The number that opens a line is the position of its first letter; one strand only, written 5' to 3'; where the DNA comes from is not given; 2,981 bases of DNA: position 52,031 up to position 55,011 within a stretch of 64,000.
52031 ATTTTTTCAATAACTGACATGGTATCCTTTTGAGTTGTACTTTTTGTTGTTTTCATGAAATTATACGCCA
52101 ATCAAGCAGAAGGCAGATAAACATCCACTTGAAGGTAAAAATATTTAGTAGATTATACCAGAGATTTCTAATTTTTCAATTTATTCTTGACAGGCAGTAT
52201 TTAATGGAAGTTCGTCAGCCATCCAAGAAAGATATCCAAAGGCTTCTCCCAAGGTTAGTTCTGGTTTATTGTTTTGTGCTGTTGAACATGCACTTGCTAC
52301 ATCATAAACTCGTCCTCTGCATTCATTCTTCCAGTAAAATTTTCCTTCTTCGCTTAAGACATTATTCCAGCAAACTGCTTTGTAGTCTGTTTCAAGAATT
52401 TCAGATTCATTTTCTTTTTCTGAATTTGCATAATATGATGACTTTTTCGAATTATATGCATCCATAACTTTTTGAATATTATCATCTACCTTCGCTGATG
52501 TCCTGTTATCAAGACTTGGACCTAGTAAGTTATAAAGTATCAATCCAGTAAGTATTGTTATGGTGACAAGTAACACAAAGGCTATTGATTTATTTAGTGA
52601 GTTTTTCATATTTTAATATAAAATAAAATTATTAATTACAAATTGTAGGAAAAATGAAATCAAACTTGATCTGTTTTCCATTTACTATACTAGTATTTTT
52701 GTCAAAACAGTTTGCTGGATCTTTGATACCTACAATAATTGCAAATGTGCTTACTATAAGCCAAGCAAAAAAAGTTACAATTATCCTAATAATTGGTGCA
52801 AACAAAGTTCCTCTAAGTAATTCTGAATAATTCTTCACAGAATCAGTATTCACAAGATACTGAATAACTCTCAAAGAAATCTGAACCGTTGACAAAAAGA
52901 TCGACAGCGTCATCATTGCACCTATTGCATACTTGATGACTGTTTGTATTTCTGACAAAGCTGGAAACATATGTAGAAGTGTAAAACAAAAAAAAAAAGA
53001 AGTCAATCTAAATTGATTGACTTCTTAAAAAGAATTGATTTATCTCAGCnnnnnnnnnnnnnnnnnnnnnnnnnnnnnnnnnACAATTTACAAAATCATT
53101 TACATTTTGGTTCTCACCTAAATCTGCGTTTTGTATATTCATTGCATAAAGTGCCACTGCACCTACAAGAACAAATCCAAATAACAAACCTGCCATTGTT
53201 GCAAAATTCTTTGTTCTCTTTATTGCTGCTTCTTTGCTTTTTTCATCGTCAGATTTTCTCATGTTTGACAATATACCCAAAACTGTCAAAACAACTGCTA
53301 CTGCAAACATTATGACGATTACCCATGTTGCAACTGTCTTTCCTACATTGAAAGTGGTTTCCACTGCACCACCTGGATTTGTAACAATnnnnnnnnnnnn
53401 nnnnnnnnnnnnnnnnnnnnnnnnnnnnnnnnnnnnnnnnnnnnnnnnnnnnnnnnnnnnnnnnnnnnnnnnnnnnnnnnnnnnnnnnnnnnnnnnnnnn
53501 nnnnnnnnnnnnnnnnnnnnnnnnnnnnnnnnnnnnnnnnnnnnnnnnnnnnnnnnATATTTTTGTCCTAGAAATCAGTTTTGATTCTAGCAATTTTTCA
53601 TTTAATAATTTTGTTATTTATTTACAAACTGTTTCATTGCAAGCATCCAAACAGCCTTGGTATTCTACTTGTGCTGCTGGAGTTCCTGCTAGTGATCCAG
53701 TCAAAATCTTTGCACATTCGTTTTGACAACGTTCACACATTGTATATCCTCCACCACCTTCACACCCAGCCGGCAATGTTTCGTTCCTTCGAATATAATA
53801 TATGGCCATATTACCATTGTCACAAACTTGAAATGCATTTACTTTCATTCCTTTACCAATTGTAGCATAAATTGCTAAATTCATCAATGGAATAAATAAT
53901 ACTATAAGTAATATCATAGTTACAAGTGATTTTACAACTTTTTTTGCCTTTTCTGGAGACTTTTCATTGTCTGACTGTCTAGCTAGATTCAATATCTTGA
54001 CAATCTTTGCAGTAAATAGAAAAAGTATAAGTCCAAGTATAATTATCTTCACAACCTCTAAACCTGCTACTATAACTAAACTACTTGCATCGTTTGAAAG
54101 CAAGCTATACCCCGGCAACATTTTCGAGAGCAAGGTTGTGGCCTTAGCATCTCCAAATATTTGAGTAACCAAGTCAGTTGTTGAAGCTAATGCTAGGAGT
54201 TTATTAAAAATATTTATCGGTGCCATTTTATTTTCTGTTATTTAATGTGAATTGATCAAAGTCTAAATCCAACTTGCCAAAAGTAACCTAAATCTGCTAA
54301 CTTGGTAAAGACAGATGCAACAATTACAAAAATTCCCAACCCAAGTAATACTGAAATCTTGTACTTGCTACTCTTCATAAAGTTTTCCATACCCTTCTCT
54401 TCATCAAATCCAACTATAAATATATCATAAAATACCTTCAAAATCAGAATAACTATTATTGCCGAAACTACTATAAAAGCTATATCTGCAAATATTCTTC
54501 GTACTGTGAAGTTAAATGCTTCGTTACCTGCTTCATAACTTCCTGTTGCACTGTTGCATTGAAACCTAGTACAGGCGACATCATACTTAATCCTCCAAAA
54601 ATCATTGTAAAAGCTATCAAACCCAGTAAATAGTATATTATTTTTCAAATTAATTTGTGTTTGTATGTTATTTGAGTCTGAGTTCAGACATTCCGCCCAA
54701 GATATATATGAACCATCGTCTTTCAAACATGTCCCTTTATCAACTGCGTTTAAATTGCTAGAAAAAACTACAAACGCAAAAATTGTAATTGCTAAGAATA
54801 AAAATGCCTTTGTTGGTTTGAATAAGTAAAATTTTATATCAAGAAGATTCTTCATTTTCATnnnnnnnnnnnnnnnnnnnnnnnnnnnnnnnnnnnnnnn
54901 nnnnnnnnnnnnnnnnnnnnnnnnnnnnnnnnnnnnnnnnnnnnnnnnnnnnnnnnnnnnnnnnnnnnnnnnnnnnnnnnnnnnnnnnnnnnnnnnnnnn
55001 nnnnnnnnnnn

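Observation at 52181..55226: Co-oriented array of six small Cys-containing membrane proteins downstream of dnaN sharing a TM-loop-TM hairpin core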

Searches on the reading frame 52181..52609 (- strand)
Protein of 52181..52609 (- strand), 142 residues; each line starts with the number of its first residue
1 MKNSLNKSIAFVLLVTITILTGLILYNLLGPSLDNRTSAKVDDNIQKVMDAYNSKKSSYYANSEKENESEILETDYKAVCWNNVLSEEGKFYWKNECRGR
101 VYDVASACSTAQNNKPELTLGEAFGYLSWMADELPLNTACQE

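Call 3: search_protein_families(library=pfam, proteins=[window:52181-52609:-], max_evalue=1)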
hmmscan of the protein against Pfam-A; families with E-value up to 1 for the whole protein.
window:52181-52609:- (142 aa): 2 families
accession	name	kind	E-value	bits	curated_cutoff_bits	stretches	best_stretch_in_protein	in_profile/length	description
PF23960.2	DUF7289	-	0.12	12.3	27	1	9-62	7-60/238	Family of unknown function (DUF7289)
PF16118.10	DUF4834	-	0.14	13.5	27.8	1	9-76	7-74/99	Domain of unknown function (DUF4834)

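Call 4: search_protein_families(library=ncbifam, proteins=[window:52181-52609:-], max_evalue=1)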
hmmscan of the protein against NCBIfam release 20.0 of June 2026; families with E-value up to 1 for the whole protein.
window:52181-52609:- (142 aa): 2 families
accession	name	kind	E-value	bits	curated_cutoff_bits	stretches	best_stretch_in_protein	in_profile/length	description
TIGR04265.1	bac_cardiolipin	equivalog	0.013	14.5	290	1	4-64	28-89/483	cardiolipin synthase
NF007007.0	PRK09470.1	equivalog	0.17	10.7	486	1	3-68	9-71/463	envelope stress sensor histidine kinase CpxA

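Call 85: search_protein_families(library=phrogs, proteins=[window:52181-52609:-], max_evalue=0.1)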
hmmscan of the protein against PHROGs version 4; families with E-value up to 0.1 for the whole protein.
window:52181-52609:- (142 aa): 2 families
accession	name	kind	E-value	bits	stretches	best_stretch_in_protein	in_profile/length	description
phrog_34833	-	unknown function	0.068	14.2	1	39-105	26-92/150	-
phrog_38379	-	unknown function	0.087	13.4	0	9-58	28-78/196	-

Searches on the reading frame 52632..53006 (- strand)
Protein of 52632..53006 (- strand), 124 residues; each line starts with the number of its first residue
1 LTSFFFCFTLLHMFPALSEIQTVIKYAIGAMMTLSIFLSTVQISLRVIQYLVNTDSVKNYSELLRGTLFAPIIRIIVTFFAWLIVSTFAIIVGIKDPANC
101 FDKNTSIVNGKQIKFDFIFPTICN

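Call 3: search_protein_families(library=pfam, proteins=[window:52632-53006:-], max_evalue=1)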
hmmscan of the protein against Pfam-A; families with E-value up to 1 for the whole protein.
window:52632-53006:- (124 aa): 2 families
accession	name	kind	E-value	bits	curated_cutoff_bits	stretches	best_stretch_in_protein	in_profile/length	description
PF08016.18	PKD_channel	-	0.011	15.6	22.4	1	8-82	112-184/225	Polycystin cation channel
PF23827.1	DUF7197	-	0.086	12.9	27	1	32-60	38-66/245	Family of unknown function (DUF7197)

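Call 4: search_protein_families(library=ncbifam, proteins=[window:52632-53006:-], max_evalue=1)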
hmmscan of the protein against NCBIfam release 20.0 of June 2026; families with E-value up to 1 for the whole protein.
window:52632-53006:- (124 aa): 0 families

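Call 85: search_protein_families(library=phrogs, proteins=[window:52632-52970:-], max_evalue=0.1)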
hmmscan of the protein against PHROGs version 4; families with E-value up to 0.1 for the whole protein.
window:52632-52970:- (112 aa): 1 family
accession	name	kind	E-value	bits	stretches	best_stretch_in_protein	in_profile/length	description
phrog_19507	-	moron, auxiliary metabolic gene and host takeover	0.041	15.3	1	16-79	56-119/136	membrane protein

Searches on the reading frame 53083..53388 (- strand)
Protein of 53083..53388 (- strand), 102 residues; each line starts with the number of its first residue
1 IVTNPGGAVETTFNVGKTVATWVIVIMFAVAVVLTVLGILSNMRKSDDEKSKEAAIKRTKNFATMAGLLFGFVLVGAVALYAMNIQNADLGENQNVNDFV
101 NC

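Call 20: search_solved_structures(query=A1, max_evalue=10)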
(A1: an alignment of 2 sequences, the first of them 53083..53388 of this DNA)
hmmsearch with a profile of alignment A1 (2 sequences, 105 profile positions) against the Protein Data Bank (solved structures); distinct sequences matched with E-value up to 10: 19.
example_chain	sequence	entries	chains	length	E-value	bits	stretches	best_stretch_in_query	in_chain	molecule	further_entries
9nyx_B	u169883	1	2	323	0.032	17.7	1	17-94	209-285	Rhodopsin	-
1f88_A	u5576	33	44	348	0.04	17.4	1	17-94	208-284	RHODOPSIN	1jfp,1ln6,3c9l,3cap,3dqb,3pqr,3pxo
1gzm_A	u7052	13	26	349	0.04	17.4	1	17-94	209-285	RHODOPSIN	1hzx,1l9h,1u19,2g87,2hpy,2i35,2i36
7unj_A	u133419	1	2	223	0.078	16.5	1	20-65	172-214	SP1-ZnPPaM designed chlorophyll dimer protein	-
6fk6_A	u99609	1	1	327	0.26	14.8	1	17-92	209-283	Rhodopsin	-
6fkb_A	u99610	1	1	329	0.26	14.8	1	17-92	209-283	Rhodopsin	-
2x72_A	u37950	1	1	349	0.3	14.6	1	17-92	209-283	RHODOPSIN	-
3c9m_A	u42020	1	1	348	0.31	14.6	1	17-92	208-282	Rhodopsin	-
5dys_A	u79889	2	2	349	0.31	14.5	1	17-92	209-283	Rhodopsin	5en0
4bey_A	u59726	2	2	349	0.31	14.5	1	17-92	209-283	Rhodopsin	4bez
2j4y_A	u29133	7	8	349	0.31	14.5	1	17-92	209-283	RHODOPSIN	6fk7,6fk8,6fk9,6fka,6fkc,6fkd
6fuf_A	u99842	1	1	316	0.37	14.3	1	17-92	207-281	Rhodopsin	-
6qno_R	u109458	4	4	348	0.49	13.9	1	17-92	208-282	Rhodopsin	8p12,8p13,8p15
4a4m_A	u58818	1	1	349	0.5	13.9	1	17-92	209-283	RHODOPSIN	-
8e1e_A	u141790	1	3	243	1.6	12.2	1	12-59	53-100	SG122_C3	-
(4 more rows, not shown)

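Call 27: search_protein_representatives(alignment_id=A1)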
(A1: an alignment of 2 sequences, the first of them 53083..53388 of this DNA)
Query: 2 sequences, 105 profile positions. Proteins with E-value up to 0.001 (for the whole library): 3; up to 1e-10: 2; up to 1e-30: 0. The best 3 are listed.
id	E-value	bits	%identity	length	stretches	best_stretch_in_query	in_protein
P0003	2.3e-21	92.1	-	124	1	43-105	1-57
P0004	2.9e-12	62.9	-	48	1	68-105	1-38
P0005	2.6e-04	37.3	-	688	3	28-88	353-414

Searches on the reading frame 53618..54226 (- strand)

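Call 3: search_protein_families(library=pfam, proteins=[window:53618-54226:-], max_evalue=1)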
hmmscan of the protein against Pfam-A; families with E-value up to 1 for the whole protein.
window:53618-54226:- (202 aa): 4 families
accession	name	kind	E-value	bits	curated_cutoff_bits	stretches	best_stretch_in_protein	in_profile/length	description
PF10327.15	7TM_GPCR_Sri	-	0.00034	20.4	23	1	37-122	179-264/303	Serpentine type 7TM GPCR chemoreceptor Sri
PF13687.11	DUF4153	-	0.028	14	27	1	54-118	39-109/373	Domain of unknown function (DUF4153)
PF05508.16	Ran-binding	-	0.041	13.4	25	1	73-122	99-149/304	RanGTP-binding protein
PF00001.26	7tm_1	-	0.043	13.7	30.5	1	58-123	160-228/260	7 transmembrane receptor (rhodopsin family)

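Call 4: search_protein_families(library=ncbifam, proteins=[window:53618-54226:-], max_evalue=1)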
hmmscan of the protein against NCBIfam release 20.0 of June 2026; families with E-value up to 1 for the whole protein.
window:53618-54226:- (202 aa): 5 families
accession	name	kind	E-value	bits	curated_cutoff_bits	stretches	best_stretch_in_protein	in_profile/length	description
NF041043.1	BPSS1780_fam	subfamily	0.0026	17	90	1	45-121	83-159/247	BPSS1780 family membrane protein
NF045849.1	ICE_MMCAP2_0565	equivalog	0.004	16.8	40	1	52-119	9-77/80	Mbov_0395 family pilin-like conjugal transfer protein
NF038277.1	accessory_MacP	equivalog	0.03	14.8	45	1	82-113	62-93/98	cell wall synthase accessory phosphoprotein MacP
NF002821.0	PRK02983.1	equivalog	0.24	9.3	742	1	35-142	58-165/1102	bifunctional lysylphosphatidylglycerol synthetase/lysine--tRNA ligase LysX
NF003962.0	PRK05454.2-5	equivalog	0.43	9.1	328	1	60-118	451-509/641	glucans biosynthesis glucosyltransferase MdoH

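Call 85: search_protein_families(library=phrogs, proteins=[window:53618-54226:-], max_evalue=0.1)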
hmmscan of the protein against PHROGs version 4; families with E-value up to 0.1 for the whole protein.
window:53618-54226:- (202 aa): 0 families

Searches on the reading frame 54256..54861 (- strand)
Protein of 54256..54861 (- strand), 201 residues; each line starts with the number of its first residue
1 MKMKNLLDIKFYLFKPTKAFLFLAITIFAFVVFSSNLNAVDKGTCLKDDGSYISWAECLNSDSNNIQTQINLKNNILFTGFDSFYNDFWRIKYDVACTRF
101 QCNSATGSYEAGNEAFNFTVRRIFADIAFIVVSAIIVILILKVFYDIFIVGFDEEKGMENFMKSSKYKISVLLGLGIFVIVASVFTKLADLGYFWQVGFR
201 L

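Call 3: search_protein_families(library=pfam, proteins=[window:54256-54861:-], max_evalue=1)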
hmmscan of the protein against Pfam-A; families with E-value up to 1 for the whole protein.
window:54256-54861:- (201 aa): 1 family
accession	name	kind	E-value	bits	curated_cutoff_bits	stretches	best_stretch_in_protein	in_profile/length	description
PF17159.10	MASE3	-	0.0023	18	31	1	120-181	98-161/226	Membrane-associated sensor domain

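Call 4: search_protein_families(library=ncbifam, proteins=[window:54256-54861:-], max_evalue=1)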
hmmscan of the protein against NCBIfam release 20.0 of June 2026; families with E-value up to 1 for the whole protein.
window:54256-54861:- (201 aa): 1 family
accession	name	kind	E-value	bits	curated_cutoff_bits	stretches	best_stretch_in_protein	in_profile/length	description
NF052598.1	teichoic_TarQ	equivalog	0.0021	17.1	350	1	65-148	145-228/347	teichoic acid biosynthesis protein TarQ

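Call 85: search_protein_families(library=phrogs, proteins=[window:54256-54861:-], max_evalue=0.1)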
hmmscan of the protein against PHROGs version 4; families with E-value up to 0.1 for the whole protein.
window:54256-54861:- (201 aa): 0 families
